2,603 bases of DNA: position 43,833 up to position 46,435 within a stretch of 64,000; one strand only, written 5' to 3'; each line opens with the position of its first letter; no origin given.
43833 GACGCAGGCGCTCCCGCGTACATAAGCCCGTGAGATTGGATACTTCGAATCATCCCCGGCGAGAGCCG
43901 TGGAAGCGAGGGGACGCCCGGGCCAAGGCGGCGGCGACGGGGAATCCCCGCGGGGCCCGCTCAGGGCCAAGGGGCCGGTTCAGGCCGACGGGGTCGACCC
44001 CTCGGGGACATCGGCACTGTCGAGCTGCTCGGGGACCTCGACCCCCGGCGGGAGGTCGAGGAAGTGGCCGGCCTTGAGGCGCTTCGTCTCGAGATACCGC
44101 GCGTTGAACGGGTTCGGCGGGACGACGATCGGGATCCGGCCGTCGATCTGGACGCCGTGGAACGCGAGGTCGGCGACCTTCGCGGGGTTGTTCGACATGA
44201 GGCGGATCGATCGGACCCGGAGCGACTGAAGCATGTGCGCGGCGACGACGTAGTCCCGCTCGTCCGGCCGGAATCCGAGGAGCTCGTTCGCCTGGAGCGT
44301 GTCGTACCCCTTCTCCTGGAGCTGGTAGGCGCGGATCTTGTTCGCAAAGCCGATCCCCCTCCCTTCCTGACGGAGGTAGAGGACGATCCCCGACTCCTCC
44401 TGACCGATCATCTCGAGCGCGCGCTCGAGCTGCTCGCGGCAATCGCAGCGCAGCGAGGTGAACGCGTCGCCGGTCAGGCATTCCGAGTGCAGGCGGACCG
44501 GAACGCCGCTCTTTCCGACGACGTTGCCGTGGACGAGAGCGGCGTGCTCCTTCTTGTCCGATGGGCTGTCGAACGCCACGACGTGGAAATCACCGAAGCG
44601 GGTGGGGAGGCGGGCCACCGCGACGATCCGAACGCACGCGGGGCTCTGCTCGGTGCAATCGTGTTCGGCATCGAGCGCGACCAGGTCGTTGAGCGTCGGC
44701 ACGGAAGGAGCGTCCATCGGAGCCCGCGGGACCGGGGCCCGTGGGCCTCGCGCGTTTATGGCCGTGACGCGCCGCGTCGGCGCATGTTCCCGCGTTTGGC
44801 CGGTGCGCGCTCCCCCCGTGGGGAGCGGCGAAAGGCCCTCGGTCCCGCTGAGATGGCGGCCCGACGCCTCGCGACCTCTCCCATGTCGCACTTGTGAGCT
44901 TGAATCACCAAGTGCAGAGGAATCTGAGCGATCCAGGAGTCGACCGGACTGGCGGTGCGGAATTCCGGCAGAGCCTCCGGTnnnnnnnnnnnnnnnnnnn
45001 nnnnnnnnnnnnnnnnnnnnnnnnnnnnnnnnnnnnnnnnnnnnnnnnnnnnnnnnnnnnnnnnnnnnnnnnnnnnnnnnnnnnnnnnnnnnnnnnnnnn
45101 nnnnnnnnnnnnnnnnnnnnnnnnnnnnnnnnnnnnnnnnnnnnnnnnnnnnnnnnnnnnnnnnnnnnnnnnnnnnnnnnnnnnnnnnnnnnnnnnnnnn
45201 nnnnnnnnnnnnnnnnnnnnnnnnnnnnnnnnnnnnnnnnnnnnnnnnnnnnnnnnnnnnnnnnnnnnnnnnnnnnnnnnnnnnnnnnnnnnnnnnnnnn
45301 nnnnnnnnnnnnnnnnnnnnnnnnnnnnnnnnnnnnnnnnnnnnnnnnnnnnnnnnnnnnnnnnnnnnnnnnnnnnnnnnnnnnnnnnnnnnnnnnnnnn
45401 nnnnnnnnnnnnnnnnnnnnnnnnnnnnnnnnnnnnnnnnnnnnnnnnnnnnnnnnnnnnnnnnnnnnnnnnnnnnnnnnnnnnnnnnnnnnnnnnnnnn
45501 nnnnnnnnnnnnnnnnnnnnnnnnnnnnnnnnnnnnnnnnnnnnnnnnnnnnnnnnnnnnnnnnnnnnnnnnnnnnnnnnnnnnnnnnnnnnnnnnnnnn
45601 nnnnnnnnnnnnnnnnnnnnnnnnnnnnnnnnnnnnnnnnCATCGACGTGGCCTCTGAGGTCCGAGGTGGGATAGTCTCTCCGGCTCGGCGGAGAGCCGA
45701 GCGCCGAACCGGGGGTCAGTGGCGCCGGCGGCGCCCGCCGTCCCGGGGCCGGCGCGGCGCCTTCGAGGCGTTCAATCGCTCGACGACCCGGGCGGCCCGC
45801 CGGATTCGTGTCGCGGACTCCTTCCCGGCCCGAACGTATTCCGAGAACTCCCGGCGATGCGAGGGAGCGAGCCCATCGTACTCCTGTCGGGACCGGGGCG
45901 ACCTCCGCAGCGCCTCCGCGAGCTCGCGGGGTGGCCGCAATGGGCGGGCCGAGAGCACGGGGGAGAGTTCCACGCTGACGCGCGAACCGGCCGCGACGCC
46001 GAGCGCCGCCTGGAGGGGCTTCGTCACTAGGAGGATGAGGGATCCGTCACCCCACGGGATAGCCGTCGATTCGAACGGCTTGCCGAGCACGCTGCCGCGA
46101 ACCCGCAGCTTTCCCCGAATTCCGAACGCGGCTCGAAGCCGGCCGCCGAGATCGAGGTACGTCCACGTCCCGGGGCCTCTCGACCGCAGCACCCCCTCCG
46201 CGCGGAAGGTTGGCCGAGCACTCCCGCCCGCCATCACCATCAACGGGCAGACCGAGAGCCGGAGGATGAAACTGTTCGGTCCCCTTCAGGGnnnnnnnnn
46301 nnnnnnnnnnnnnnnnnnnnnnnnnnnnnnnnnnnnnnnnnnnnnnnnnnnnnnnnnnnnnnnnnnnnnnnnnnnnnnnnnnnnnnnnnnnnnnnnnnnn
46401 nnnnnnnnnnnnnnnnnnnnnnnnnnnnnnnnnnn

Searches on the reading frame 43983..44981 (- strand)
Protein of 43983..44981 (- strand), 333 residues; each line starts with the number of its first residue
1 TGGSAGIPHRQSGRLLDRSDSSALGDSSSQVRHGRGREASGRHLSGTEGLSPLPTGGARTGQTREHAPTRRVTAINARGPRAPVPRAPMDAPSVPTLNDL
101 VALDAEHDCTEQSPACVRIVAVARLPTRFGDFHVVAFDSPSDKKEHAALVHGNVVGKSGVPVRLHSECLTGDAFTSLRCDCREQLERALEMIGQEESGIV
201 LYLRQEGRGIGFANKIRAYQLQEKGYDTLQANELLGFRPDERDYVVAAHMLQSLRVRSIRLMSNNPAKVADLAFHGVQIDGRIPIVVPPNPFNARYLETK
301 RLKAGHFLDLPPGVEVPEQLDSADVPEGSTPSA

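Call 9: search_protein_families(library=pfam, proteins=[window:43983-44981:-], max_evalue=0.001)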
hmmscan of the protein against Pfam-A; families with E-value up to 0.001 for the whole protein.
window:43983-44981:- (333 aa): 1 family
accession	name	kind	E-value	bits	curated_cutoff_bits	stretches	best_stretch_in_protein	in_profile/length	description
PF00925.25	GTP_cyclohydro2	-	3.7e-63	212.4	23.3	1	122-284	5-165/165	GTP cyclohydrolase II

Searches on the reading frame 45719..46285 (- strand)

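Call 10: search_protein_families(library=pfam, proteins=[window:45719-46285:-], max_evalue=0.001)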
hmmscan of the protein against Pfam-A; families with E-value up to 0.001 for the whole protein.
window:45719-46285:- (189 aa): 2 families
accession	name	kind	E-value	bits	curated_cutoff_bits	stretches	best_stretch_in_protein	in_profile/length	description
PF08922.17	DUF1905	-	4e-12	46.5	24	1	32-107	5-81/81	Domain of unknown function (DUF1905)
PF13376.11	OmdA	-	1.7e-11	44.3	25.6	1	119-172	5-58/60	Bacteriocin-protection, YdeI or OmpD-Associated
